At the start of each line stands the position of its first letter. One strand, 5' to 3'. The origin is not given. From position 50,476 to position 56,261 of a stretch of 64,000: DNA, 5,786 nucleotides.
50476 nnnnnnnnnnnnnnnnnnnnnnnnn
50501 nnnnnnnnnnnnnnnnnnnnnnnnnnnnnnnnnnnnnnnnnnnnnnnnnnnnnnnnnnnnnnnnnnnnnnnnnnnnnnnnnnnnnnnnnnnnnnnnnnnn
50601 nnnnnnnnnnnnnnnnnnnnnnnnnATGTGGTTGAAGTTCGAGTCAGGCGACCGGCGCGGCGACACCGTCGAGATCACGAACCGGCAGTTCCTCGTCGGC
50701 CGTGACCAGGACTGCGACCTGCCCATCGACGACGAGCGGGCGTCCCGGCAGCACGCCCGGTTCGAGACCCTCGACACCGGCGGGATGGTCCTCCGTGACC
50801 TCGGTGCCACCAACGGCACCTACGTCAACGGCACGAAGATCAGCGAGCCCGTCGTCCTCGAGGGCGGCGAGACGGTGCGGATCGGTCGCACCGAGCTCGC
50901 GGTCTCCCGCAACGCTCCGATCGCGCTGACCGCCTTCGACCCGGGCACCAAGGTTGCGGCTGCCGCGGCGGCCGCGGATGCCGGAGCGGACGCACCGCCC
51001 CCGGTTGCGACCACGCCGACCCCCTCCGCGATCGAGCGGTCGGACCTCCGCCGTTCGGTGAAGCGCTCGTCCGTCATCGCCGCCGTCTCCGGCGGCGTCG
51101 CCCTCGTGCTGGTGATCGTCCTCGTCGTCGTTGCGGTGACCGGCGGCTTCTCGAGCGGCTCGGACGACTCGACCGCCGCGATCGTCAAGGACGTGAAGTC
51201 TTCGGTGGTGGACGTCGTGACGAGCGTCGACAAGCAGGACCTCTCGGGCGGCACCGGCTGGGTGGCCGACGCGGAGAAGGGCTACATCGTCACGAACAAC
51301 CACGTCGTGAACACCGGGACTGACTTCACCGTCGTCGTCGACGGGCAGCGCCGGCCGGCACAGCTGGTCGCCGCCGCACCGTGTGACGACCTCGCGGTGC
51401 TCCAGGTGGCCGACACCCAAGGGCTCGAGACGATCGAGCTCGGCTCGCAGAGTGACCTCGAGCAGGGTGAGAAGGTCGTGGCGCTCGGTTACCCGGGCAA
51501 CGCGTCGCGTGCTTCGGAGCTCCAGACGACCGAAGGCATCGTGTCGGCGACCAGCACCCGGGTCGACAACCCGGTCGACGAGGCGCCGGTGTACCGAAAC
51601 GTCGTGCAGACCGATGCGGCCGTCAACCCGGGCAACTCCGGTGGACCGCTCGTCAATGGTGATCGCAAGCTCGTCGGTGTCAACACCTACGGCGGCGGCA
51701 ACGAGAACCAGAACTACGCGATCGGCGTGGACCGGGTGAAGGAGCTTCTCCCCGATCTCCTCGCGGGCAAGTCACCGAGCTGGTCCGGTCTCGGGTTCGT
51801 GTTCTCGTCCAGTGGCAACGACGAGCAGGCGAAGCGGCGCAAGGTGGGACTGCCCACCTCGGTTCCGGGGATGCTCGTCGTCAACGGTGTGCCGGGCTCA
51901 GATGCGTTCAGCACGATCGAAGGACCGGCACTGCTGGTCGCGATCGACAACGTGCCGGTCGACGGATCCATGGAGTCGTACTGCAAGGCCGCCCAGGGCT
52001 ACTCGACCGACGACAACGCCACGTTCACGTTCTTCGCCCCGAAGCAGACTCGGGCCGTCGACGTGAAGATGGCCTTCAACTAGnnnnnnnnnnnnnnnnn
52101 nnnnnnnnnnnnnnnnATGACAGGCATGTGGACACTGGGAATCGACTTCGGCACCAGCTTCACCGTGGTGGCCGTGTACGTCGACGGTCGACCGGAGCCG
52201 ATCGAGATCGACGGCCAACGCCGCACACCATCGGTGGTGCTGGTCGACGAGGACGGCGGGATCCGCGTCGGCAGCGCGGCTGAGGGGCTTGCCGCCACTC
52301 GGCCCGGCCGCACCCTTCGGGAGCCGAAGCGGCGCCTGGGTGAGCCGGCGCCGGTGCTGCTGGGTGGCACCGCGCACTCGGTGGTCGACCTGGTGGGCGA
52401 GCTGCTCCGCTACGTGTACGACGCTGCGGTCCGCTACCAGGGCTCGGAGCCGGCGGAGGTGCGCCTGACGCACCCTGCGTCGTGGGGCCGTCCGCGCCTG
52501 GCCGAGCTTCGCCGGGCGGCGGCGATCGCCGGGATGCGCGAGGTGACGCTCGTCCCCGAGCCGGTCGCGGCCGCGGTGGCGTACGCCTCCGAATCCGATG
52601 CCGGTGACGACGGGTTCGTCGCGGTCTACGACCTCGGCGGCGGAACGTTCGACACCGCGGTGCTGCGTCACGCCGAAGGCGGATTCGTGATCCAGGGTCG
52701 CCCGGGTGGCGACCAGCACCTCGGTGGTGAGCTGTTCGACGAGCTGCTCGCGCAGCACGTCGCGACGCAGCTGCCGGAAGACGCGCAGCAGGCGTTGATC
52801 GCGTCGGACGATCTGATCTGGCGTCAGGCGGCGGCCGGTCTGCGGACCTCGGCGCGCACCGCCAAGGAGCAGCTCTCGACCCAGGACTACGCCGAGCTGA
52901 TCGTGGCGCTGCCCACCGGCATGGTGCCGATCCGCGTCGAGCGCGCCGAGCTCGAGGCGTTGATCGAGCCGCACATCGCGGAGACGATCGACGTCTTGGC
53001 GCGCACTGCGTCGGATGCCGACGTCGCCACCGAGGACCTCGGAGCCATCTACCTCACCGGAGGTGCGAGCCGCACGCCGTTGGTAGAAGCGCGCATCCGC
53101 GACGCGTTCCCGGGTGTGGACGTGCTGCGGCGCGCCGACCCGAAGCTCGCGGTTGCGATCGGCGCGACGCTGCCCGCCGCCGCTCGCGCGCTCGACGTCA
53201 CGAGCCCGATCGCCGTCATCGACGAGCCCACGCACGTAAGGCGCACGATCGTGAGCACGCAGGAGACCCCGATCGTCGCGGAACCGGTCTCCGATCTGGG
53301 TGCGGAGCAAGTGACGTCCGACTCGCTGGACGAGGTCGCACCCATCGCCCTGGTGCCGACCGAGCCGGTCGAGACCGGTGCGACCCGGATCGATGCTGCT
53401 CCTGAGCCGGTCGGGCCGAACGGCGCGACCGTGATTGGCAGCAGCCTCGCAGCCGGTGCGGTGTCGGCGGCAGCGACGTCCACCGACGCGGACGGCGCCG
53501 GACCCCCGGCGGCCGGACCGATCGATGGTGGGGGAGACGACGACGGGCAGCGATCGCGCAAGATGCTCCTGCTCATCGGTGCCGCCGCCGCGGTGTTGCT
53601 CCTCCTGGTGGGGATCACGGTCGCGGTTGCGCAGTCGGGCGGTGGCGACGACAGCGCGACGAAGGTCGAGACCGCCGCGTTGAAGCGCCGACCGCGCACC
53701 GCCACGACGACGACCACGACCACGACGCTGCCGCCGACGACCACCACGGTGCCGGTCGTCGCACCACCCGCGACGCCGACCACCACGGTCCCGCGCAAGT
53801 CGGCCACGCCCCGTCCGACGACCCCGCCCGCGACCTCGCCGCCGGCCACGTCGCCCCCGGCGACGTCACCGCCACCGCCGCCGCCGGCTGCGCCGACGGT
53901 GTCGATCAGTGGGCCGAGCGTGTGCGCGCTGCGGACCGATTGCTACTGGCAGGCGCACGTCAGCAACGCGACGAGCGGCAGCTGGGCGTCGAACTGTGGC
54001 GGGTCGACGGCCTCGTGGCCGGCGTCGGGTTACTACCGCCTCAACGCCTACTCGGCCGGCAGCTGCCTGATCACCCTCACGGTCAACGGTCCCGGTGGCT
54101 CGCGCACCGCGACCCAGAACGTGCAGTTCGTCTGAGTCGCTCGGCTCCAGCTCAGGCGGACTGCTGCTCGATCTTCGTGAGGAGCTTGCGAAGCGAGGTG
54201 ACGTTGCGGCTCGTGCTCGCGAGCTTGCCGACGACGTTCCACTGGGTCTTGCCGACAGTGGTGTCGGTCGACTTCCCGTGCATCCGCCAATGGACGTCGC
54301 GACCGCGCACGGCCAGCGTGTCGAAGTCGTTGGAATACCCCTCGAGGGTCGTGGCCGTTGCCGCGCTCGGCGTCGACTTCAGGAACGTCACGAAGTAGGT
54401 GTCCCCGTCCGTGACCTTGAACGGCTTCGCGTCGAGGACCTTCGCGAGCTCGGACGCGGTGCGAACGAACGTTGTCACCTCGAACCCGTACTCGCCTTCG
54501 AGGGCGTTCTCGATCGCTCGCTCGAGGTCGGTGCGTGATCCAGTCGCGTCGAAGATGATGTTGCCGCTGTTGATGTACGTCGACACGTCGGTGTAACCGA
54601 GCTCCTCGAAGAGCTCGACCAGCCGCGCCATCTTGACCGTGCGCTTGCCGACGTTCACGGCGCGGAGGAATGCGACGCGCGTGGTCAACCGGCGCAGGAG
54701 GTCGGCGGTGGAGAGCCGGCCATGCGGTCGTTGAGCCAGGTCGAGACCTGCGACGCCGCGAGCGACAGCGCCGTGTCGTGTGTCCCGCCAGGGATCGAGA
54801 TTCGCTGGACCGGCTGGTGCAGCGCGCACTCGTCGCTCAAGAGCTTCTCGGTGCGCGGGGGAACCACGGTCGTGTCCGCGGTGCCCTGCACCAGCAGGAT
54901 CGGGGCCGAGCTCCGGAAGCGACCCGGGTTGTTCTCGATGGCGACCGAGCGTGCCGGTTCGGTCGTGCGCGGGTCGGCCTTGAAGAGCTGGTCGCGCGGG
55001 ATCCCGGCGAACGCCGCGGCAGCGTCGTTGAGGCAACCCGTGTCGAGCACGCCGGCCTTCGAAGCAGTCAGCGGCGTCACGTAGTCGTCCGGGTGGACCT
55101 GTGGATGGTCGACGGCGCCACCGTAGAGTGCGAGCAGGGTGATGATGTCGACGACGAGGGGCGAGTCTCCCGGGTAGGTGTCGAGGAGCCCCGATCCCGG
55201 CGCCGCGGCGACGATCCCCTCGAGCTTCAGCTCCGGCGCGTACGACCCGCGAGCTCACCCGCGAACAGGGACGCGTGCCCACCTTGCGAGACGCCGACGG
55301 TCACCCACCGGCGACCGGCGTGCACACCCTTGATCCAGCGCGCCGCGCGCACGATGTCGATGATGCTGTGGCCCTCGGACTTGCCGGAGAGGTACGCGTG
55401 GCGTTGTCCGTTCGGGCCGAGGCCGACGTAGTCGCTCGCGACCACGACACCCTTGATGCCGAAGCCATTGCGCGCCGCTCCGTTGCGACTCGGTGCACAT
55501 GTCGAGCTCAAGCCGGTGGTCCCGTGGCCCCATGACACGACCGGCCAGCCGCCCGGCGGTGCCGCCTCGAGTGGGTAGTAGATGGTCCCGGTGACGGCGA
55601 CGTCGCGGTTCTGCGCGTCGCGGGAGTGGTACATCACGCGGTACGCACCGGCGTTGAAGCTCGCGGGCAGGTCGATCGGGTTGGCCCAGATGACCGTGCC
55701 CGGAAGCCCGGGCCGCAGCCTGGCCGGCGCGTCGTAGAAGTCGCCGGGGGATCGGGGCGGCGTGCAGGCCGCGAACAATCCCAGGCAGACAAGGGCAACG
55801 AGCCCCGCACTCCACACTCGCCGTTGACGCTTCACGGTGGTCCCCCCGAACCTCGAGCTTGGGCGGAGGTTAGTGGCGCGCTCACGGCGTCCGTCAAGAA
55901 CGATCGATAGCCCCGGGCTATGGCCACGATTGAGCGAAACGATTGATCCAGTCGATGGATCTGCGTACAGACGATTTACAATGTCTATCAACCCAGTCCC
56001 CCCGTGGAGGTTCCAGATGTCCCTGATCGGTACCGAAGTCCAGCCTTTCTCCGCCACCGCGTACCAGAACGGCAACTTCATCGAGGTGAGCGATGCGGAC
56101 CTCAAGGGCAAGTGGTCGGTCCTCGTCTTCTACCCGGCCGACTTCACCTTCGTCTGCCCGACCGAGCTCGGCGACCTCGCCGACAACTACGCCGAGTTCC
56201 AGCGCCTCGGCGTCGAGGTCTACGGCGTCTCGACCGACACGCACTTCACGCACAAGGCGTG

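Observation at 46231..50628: Two near-identical ECF-type promoter and leader cassettes precede the two serine-protease genes flanking the ECF sigma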

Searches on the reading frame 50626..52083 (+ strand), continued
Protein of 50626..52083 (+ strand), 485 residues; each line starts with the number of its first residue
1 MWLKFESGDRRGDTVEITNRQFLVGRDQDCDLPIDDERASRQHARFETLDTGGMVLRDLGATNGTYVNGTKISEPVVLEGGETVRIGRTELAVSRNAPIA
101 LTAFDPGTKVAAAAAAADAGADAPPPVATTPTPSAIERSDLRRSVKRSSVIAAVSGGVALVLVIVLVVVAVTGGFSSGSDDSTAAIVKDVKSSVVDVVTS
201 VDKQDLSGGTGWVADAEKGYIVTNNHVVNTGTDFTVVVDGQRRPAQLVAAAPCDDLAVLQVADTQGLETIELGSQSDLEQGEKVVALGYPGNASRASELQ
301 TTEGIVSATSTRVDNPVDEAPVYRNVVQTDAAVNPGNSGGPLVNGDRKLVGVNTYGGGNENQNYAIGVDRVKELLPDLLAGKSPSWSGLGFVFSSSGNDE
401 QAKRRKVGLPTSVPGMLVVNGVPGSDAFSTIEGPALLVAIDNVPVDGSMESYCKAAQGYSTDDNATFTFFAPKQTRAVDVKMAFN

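Call 54: find_encoding_contigs(protein=P0009, flank=10000, max_places=2)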
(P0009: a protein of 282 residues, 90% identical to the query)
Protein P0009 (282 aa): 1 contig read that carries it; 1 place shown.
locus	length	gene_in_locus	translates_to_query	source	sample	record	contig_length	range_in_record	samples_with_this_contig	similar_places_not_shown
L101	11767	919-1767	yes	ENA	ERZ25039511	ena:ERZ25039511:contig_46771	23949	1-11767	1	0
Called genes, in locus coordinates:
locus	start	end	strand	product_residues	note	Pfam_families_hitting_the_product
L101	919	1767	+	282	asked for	PF16697:Yop-YscD_cpl, PF00498:FHA, PF13365:Trypsin_2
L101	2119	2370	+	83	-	-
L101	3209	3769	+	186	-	PF00012:HSP70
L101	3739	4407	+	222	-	-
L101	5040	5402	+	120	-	-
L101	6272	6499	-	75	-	-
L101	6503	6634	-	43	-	-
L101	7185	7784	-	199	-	PF01946:Thi4 (faint), PF00890:FAD_binding_2 (weak), PF01266:DAO, PF07992:Pyr_redox_2 (weak), PF12831:FAD_oxidored, PF13450:NAD_binding_8 (weak)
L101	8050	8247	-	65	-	-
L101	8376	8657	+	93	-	-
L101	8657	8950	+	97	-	PF00291:PALP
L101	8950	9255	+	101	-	PF00291:PALP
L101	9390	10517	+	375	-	PF00291:PALP (weak)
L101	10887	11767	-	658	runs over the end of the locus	-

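Call 55: find_encoding_contigs(protein=P0003, flank=8000, max_places=2)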
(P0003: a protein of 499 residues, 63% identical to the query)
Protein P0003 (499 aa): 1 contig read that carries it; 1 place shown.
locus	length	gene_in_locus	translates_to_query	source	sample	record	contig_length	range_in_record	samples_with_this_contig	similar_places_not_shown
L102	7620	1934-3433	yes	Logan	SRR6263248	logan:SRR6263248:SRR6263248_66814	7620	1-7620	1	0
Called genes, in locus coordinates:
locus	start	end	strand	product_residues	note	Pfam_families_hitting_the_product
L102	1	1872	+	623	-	?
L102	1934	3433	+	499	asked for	PF16697:Yop-YscD_cpl, PF00498:FHA, PF00089:Trypsin, PF13365:Trypsin_2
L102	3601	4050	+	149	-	PF08241:Methyltransf_11, PF13649:Methyltransf_25 (weak)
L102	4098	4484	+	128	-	PF00376:MerR, PF13411:MerR_1, PF09278:MerR-DNA-bind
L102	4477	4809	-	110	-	PF00085:Thioredoxin, PF13098:Thioredoxin_2, PF13905:Thioredoxin_8 (faint)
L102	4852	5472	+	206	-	-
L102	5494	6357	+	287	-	PF01734:Patatin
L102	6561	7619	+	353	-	?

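Call 76: list_cluster_members(proteins=[P0002, P0004, P0007, P0122, P0130, P0132, P0001])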
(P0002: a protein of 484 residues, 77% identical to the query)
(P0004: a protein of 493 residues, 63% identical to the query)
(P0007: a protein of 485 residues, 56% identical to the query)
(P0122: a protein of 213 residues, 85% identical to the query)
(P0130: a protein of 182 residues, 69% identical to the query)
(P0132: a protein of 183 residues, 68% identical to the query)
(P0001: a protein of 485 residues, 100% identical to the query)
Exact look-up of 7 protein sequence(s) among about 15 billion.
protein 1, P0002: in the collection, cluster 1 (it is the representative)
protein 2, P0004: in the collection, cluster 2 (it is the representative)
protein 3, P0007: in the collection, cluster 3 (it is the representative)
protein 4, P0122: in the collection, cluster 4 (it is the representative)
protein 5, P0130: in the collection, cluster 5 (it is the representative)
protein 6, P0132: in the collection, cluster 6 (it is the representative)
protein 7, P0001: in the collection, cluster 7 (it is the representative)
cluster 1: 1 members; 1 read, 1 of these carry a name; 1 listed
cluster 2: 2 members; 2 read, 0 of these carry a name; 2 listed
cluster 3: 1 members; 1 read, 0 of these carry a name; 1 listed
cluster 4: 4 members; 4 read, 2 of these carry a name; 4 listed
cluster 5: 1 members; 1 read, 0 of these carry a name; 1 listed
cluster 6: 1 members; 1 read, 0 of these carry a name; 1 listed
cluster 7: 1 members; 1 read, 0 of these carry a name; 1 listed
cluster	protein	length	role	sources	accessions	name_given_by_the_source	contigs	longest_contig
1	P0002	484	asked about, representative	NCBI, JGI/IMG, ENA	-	serine protease Do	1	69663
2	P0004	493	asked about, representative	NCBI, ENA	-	-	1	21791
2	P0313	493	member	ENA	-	-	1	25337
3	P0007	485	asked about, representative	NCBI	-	-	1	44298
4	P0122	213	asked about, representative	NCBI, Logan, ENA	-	-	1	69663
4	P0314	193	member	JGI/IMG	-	RNA polymerase sigma-70 factor (ECF subfamily)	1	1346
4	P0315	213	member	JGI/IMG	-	RNA polymerase sigma-70 factor (ECF subfamily)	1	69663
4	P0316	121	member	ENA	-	-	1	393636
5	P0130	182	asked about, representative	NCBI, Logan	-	-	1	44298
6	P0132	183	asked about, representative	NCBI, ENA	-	-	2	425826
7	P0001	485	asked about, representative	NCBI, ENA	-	-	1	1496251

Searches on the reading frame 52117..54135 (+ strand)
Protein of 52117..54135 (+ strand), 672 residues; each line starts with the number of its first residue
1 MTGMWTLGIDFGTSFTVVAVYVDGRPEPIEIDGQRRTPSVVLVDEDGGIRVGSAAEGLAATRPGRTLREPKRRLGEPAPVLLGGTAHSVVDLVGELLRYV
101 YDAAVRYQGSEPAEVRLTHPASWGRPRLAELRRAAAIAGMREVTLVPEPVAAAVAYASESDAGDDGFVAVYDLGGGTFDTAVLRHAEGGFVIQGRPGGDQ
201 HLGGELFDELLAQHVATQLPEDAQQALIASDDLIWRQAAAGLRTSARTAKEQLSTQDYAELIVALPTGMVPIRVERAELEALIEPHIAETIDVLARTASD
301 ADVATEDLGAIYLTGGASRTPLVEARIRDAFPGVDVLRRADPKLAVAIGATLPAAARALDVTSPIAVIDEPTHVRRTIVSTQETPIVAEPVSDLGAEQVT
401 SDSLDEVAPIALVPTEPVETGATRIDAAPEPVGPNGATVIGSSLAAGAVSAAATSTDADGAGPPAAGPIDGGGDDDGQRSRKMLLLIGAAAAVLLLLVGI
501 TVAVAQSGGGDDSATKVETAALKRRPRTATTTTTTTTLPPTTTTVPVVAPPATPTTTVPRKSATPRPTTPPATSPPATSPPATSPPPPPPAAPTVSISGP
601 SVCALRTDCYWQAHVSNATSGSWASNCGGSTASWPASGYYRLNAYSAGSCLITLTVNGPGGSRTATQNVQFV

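Call 4: search_protein_families(library=pfam, proteins=[window:52117-54135:+], max_evalue=0.001)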
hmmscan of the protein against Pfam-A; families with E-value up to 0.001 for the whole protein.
window:52117-54135:+ (672 aa): 2 families
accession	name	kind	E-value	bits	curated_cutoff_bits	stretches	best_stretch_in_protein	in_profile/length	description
PF00012.26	HSP70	-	5.6e-48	164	20.6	2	90-355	111-373/599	Hsp70 protein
PF06723.19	MreB_Mbl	-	9.6e-07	28.4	27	1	6-351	3-316/327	MreB/Mbl protein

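Call 13: search_protein_families(library=ncbifam, proteins=[window:52117-54135:+], max_evalue=0.01)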
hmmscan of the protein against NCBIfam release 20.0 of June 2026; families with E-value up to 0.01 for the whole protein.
window:52117-54135:+ (672 aa): 13 families
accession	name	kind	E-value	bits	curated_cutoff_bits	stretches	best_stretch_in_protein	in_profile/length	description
TIGR01991.1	HscA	equivalog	1.1e-52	179.4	708.55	1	7-355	2-360/600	Fe-S protein assembly chaperone HscA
NF003520.0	PRK05183.1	subfamily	1.3e-52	179.1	620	1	6-355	21-380/621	Fe-S protein assembly chaperone HscA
NF001413.0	PRK00290.1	equivalog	6.6e-47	160.2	648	1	7-356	5-373/625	molecular chaperone DnaK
TIGR02350.1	prok_dnaK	equivalog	3.4e-46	157.8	822.55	1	7-357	3-373/596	molecular chaperone DnaK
NF009946.0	PRK13410.1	equivalog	3.9e-35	121.2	1019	2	91-356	114-376/669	molecular chaperone DnaK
NF009947.0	PRK13411.1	equivalog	8.8e-35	119.9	1002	1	99-355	120-375/662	molecular chaperone DnaK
NF002399.0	PRK01433.1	equivalog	1.8e-32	112.7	743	1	85-355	114-355/595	Fe-S protein assembly chaperone HscA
NF008673.0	PRK11678.1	equivalog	3.1e-16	59.3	331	2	232-338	326-430/450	molecular chaperone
NF010539.0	PRK13927.1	subfamily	2.4e-06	26.7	293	1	7-351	9-323/339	rod shape-determining protein MreB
TIGR00904.1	mreB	subfamily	2e-05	23.8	365.75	1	7-219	5-197/334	MreB/Mrl family cell shape determining protein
TIGR01174.1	ftsA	equivalog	0.00013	21.2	175.85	0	268-331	274-338/371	cell division protein FtsA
NF010540.1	PRK13929.1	exception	0.0032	16.6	515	1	132-349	118-319/334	rod-share determining protein MreBH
TIGR02529.1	EutJ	subfamily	0.0066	16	152.1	0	137-199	86-141/239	ethanolamine utilization protein EutJ family protein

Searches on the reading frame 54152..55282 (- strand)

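Call 43: search_protein_families(library=pfam, proteins=[window:54152-55282:-], max_evalue=1)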
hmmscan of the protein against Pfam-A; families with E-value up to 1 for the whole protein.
window:54152-55282:- (376 aa): 2 families
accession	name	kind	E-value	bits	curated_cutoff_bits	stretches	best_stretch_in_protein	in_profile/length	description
PF08002.16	DUF1697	-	3e-36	125.3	24.4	1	200-330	2-136/137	Protein of unknown function (DUF1697)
PF09720.15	Unstab_antitox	-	0.13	12.8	23.3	1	142-166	28-52/54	Putative addiction module component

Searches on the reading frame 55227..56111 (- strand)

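Call 43: search_protein_families(library=pfam, proteins=[window:55227-56111:-], max_evalue=1)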
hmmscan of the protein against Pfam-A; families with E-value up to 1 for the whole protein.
window:55227-56111:- (294 aa): 1 family
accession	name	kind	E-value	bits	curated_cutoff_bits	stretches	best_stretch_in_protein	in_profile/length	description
PF03583.20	LIP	-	6.6e-05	22.8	23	1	222-289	28-93/286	Secretory lipase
